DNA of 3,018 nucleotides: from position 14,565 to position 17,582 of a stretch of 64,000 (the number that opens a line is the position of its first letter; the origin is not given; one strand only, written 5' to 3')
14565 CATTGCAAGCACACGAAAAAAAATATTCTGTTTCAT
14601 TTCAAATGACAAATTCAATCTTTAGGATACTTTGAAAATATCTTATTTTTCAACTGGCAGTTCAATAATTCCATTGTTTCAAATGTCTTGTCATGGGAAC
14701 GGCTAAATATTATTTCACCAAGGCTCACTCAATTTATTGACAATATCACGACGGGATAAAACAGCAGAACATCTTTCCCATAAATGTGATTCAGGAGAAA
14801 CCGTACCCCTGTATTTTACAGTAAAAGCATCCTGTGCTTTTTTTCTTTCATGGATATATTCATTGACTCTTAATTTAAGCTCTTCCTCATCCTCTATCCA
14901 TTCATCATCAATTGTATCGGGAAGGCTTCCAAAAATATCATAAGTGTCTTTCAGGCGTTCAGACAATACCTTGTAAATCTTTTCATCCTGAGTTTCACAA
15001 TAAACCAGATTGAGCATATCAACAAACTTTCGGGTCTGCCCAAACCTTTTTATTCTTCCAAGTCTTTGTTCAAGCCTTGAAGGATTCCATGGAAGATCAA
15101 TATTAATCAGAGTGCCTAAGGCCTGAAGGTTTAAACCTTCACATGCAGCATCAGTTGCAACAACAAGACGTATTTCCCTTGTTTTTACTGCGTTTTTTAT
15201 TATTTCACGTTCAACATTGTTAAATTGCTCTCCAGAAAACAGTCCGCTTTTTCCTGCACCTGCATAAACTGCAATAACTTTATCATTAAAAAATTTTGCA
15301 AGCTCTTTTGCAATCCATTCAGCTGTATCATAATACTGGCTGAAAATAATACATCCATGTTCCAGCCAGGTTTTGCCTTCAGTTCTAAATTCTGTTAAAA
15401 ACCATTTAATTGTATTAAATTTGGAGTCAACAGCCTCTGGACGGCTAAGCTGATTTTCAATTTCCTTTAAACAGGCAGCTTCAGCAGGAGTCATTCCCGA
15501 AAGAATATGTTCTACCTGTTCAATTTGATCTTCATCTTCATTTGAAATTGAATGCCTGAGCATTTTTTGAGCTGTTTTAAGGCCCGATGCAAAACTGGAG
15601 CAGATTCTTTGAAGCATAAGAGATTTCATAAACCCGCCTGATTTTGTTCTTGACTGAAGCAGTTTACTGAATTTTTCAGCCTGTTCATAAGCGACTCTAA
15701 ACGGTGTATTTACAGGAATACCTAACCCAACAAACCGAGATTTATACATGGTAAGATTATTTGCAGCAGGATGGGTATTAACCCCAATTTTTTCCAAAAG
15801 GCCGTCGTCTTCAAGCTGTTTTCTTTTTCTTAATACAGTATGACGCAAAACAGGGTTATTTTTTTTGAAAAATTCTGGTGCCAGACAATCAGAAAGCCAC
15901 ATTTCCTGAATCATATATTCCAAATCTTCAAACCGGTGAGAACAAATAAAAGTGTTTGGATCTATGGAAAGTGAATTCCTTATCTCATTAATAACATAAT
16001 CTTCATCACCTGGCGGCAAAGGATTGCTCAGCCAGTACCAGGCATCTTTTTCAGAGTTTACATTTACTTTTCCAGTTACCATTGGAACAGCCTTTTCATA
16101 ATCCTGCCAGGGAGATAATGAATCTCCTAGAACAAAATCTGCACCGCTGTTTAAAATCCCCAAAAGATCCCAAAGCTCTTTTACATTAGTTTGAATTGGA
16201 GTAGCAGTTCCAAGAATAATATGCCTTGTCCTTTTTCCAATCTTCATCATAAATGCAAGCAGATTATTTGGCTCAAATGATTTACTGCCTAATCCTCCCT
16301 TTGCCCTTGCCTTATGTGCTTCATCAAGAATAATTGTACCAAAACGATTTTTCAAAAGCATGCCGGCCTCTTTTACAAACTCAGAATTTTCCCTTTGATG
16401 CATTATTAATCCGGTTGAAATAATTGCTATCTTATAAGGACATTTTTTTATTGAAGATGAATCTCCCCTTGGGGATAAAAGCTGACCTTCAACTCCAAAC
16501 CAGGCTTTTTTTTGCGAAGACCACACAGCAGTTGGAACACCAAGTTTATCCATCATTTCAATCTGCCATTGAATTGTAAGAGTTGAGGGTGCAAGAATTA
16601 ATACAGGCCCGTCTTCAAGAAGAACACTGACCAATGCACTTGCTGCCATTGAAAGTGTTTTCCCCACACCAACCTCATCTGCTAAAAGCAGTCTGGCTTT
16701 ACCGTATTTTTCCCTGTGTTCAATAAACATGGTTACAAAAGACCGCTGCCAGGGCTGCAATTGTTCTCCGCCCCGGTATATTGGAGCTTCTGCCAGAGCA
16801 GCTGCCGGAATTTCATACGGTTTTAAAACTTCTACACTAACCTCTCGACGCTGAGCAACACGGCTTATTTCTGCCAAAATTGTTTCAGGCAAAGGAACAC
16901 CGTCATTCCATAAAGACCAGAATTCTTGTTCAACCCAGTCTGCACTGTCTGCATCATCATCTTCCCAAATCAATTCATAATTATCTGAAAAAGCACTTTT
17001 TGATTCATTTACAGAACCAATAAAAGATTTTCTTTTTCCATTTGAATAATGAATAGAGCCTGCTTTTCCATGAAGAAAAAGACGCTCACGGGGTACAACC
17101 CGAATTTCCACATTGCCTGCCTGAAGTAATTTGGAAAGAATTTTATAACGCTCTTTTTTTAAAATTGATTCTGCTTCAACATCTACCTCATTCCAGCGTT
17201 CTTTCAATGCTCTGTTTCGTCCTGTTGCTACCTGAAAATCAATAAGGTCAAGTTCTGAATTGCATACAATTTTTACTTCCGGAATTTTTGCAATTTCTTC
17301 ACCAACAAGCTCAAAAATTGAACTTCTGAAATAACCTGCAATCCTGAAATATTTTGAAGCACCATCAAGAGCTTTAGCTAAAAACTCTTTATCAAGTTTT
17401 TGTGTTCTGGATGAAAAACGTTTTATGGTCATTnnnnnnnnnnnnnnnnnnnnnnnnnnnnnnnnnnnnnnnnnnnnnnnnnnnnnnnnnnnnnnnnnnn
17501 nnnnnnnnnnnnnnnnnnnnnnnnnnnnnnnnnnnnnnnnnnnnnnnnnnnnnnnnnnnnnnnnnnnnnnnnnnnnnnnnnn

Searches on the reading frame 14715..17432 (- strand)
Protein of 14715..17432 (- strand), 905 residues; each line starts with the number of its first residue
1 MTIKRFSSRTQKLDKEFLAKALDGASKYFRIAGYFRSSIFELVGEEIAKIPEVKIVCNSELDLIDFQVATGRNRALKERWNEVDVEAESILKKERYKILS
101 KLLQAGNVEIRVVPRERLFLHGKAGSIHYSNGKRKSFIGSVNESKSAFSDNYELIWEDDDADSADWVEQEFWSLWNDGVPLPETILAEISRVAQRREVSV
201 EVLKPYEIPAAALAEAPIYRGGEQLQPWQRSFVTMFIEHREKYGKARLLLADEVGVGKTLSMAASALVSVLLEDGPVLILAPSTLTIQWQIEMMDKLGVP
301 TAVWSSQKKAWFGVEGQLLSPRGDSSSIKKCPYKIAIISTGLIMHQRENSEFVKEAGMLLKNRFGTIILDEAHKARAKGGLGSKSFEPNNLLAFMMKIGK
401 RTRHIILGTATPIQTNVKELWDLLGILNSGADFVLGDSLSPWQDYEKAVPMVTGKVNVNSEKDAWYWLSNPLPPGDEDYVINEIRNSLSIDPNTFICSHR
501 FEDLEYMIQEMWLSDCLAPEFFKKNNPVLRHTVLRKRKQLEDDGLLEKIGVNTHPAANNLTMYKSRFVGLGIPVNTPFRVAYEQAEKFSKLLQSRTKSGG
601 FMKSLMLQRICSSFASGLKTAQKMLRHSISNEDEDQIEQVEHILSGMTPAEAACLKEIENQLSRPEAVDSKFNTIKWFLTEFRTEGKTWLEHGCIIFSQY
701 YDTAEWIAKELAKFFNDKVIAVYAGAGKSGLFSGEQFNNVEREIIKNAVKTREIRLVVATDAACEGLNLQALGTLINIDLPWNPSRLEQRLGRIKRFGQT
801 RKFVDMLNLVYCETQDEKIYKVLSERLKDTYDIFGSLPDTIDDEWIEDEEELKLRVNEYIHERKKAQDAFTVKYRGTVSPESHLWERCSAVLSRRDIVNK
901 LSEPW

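Call 5: search_protein_families(library=pfam, proteins=[window:14715-17432:-])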
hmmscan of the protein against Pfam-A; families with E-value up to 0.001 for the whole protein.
window:14715-17432:- (905 aa): 5 families
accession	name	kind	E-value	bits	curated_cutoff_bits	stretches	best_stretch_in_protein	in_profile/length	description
PF00271.37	Helicase_C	-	3.2e-15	56.8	23.5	1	692-798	16-110/110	Helicase conserved C-terminal domain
PF13091.12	PLDc_2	-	2.8e-14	53.5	27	1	19-175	2-132/132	PLD-like domain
PF00176.29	SNF2-rel_dom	-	3.8e-13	49.6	24.9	1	239-429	11-180/290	SNF2-related domain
PF04851.21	ResIII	-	9.7e-09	35.8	22.5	1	224-413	3-163/164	Type III restriction enzyme, res subunit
PF00270.35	DEAD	-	2e-07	31.3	26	1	247-419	16-166/167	DEAD/DEAH box helicase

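Call 10: search_protein_families(library=padloc, proteins=[window:14718-17432:-])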
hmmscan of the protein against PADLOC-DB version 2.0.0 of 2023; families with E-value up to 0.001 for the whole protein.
window:14718-17432:- (905 aa): 45 families (the best 25 are shown)
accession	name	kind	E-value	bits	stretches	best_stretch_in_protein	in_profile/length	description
PDLC02193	PLD_Helicase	-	0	1737.2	1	1-905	1-905/905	-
PDLC02621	DrmD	-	9.9e-45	151.1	2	627-842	456-675/1040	DrmD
PDLC00659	HmaA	-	9e-37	124.4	2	651-828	469-640/1176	SNF2 helicase / DEAD-box helicase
PDLC02619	DrmD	-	1.6e-34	117.2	2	743-836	470-572/872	DrmD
PDLC02623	DrmD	-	1e-29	101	1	598-842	435-668/1040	DrmD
PDLC02707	PbeA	-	1.1e-29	101.6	1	5-378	10-393/672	PbeA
PDLC02572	DrmA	-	5.2e-29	98.8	2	653-810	480-634/1043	DrmA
PDLC02500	BrxHI|BrxHII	-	1.5e-28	97.8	2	669-835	459-610/933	BrxHI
PDLC02633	DrmD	-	2.7e-27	93.1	2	644-812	478-643/839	DrmD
PDLC02632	DrmD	-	7.3e-25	85.5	2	633-805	463-632/662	DrmD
PDLC02504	BrxHI|BrxHII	-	7.9e-24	81.7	1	633-847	422-627/971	BrxHII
PDLC02704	PbeA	-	8.9e-24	81.9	1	4-377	8-397/682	PbeA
PDLC02843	DpdE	-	1e-23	81.3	2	693-836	569-706/1091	DpdE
PDLC02840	DpdE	-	1.2e-22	78.1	2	641-835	513-690/1091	DpdE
PDLC02853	DpdE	-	2.2e-21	73.6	2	693-839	488-644/985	DpdE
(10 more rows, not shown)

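Call 28: find_homologous_proteins(query=window:14718-17432:-, max_evalue=1e-100)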
Query window:14718-17432:- (905 aa): 3735 proteins with E <= 1e-100 among 8000 candidates; the best 120 are listed.
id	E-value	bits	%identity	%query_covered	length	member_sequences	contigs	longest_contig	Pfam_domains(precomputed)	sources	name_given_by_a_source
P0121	0.0e+0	2062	100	100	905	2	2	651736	PF00270.36,PF00176.30,PF13091.13,PF00271.38,PF04851.22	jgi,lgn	jgi:hypothetical protein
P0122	0.0e+0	1783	84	100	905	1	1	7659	PF00270.36,PF00176.30,PF13091.13,PF00271.38,PF04851.22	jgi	-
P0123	0.0e+0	1780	83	100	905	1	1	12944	PF00270.36,PF00176.30,PF13091.13,PF00271.38,PF04851.22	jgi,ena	-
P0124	0.0e+0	1779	83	100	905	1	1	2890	PF00270.36,PF00176.30,PF13091.13,PF00271.38,PF04851.22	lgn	-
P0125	0.0e+0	1776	83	100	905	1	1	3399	PF00270.36,PF00176.30,PF13091.13,PF00271.38,PF04851.22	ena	-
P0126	0.0e+0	1775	84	100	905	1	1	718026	PF00270.36,PF00176.30,PF13091.13,PF00271.38,PF04851.22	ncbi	ncbi:phospholipase D-like domain-containing anti-phage protein [Sutcliffiella halmapala]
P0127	0.0e+0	1772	84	100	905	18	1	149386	PF00270.36,PF00176.30,PF13091.13,PF00271.38,PF04851.22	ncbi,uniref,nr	ncbi:phospholipase D-like domain-containing anti-phage protein [Paenibacillus eucommiae]|uniref:Supe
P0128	0.0e+0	1771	83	100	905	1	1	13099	PF00270.36,PF00176.30,PF13091.13,PF00271.38,PF04851.22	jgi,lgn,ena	-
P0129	0.0e+0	1770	83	100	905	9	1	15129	PF00270.36,PF00176.30,PF13091.13,PF00271.38,PF04851.22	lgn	-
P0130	0.0e+0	1769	83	100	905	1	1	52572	PF00270.36,PF00176.30,PF13091.13,PF00271.38,PF04851.22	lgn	-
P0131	0.0e+0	1769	83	100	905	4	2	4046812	PF00270.36,PF00176.30,PF13091.13,PF00271.38,PF04851.22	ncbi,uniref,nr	ncbi:phospholipase D-like domain-containing anti-phage protein [Priestia flexa]|uniref:phospholipase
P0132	0.0e+0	1769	83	100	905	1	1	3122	PF00270.36,PF00176.30,PF13091.13,PF00271.38,PF04851.22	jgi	-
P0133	0.0e+0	1768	83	100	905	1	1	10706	PF00270.36,PF00176.30,PF13091.13,PF00271.38,PF04851.22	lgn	-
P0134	0.0e+0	1767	83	100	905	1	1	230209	PF00270.36,PF00176.30,PF13091.13,PF00271.38,PF04851.22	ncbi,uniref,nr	ncbi:DEAD/DEAH box helicase [Brevibacillus nitrificans]|uniref:DEAD/DEAH box helicase n=1 Tax=Brevib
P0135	0.0e+0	1767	82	100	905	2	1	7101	PF00270.36,PF00176.30,PF13091.13,PF00271.38,PF04851.22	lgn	-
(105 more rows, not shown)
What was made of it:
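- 14715..17432 (-): HKD(PLD)-SNF2 helicase, the last gene of the defence island. calls 5, 10, 28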

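Call 29: find_encoding_contigs(protein=P0121, flank=10000, max_places=8)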
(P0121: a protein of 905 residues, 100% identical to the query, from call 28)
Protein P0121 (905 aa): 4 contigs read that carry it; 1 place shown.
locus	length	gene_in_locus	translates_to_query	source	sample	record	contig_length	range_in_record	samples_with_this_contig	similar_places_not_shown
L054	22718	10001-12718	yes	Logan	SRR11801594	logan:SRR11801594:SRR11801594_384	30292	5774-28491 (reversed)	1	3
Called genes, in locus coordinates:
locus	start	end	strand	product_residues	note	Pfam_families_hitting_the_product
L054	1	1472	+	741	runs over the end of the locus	PF03971:IDH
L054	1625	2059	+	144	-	-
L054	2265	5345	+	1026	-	PF04465:DUF499, PF13287:Fn3_assoc, PF13290:CHB_HEX_C_1 (weak)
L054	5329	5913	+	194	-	PF12635:DUF3780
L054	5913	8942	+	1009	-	PF06634:DUF1156, PF01170:UPF0020 (faint)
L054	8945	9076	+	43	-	-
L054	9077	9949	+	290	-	PF11398:DUF2813 (faint), PF13175:AAA_15, PF13304:AAA_21, PF12476:DUF3696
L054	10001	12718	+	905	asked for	PF13091:PLDc_2, PF00270:DEAD (weak), PF04851:ResIII, PF00176:SNF2-rel_dom, PF00271:Helicase_C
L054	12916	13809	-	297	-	PF10670:DUF4198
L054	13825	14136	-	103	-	-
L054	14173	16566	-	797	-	PF03176:MMPL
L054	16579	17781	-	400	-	PF06980:DUF1302 (weak)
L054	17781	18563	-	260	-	PF07044:DUF1329 (weak), PF17131:TP_0789-like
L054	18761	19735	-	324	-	PF12833:HTH_18, PF00165:HTH_AraC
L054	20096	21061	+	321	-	PF08100:Dimerisation, PF10294:Methyltransf_16 (weak), PF00891:Methyltransf_2, PF05175:MTS, PF13847:Methyltransf_31, PF08242:Methyltransf_12, PF13649:Methyltransf_25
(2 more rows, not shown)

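Call 62: find_encoding_contigs(protein=window:14718-17432:-, flank=10000, max_places=8)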
Protein window:14718-17432:- (905 aa): 2 contigs read that carry it; 1 place shown.
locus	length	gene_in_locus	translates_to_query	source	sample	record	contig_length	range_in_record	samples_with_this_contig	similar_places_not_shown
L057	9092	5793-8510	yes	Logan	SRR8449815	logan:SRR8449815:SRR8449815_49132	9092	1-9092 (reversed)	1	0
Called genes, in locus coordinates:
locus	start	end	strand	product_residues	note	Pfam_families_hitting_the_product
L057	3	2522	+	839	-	?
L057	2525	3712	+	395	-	PF03235:GmrSD_N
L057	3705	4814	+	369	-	PF02463:SMC_N (faint), PF13175:AAA_15, PF13476:AAA_23 (faint), PF13304:AAA_21, PF13175:AAA_15, PF12476:DUF3696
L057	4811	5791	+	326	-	-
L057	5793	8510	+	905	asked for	PF13091:PLDc_2, PF00270:DEAD (weak), PF04851:ResIII, PF00176:SNF2-rel_dom, PF00271:Helicase_C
